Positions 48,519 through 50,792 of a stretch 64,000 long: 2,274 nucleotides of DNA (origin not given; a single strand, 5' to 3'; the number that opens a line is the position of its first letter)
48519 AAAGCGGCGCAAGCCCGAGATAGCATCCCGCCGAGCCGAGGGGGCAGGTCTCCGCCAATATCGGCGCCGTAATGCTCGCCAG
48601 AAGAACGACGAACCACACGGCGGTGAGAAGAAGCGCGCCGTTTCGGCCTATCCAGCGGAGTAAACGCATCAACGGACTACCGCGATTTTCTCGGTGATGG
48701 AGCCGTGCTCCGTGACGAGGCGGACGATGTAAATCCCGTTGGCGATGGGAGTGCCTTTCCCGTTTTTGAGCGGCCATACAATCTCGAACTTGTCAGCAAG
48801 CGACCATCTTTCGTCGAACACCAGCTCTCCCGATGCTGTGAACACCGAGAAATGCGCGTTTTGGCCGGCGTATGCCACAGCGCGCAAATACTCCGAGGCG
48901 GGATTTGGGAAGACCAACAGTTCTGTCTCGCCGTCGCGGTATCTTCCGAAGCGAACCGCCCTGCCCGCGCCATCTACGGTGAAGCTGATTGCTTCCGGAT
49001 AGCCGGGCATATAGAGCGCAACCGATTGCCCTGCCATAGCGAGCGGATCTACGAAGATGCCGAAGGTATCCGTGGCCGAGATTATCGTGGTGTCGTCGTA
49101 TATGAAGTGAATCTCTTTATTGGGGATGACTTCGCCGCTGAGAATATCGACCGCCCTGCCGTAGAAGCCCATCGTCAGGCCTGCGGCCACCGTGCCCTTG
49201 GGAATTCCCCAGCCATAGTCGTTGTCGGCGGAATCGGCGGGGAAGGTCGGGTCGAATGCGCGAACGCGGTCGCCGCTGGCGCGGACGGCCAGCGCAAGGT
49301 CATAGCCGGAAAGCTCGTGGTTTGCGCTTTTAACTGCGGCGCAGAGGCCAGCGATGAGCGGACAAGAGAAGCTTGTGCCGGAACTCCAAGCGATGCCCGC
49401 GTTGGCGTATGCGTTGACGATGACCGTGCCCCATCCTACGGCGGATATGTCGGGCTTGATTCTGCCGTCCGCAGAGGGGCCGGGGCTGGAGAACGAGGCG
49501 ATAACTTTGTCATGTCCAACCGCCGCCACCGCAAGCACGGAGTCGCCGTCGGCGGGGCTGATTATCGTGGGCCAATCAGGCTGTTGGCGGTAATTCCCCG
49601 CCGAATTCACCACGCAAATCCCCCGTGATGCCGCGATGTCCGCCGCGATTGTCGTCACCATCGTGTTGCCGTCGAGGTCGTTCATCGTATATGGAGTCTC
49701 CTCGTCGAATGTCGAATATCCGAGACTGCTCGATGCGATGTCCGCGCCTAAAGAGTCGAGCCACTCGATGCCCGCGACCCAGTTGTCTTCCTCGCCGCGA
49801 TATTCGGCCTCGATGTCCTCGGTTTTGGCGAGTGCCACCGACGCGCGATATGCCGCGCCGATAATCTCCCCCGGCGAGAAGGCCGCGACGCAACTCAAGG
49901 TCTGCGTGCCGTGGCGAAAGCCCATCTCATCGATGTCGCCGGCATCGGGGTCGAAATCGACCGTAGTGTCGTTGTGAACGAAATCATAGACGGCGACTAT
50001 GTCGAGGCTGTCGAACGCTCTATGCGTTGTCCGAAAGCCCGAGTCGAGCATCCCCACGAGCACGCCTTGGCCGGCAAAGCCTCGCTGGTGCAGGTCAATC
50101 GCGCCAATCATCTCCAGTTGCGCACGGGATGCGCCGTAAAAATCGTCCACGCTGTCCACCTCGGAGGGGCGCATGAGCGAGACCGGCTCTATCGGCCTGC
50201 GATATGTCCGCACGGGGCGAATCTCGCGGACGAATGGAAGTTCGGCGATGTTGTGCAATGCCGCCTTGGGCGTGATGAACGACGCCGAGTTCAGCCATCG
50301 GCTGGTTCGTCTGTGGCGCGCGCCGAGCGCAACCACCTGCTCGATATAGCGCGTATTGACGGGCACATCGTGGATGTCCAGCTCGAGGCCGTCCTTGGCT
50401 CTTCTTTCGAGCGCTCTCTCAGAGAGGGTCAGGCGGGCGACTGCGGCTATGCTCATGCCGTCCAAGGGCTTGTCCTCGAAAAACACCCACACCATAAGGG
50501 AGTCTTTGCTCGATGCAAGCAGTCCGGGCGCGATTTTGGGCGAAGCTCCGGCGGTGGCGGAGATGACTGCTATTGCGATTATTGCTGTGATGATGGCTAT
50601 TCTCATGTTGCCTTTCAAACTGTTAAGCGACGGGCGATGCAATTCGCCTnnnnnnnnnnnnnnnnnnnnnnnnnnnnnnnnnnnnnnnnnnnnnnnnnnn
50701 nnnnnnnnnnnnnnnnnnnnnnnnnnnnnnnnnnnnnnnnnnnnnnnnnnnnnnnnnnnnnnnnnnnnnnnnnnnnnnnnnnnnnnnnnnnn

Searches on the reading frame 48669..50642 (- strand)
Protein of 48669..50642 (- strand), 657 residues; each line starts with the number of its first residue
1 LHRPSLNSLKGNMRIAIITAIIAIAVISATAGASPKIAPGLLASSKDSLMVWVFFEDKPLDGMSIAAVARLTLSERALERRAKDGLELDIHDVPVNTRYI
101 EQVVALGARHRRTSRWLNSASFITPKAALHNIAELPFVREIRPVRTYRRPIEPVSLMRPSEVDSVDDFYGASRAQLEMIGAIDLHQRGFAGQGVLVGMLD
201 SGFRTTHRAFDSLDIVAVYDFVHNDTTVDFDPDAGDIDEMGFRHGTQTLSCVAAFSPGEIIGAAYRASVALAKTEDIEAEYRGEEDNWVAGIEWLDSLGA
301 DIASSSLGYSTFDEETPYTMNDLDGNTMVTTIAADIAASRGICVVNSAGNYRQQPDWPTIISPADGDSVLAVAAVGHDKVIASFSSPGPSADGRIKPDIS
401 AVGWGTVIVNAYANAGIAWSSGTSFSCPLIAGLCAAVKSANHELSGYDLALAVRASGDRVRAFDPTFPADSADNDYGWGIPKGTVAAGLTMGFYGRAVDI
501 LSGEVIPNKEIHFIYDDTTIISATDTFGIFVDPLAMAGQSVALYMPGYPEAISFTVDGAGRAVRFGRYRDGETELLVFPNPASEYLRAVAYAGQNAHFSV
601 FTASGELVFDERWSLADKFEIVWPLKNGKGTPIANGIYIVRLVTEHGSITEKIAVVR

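Call 83: search_protein_families(library=pfam, proteins=[window:48669-50642:-], max_evalue=0.00001)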
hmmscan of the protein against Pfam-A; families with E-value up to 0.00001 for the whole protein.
window:48669-50642:- (657 aa): 1 family
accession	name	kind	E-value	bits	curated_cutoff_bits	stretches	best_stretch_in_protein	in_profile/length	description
PF00082.27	Peptidase_S8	-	6.1e-32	111.5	21.8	1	191-479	1-288/288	Subtilase family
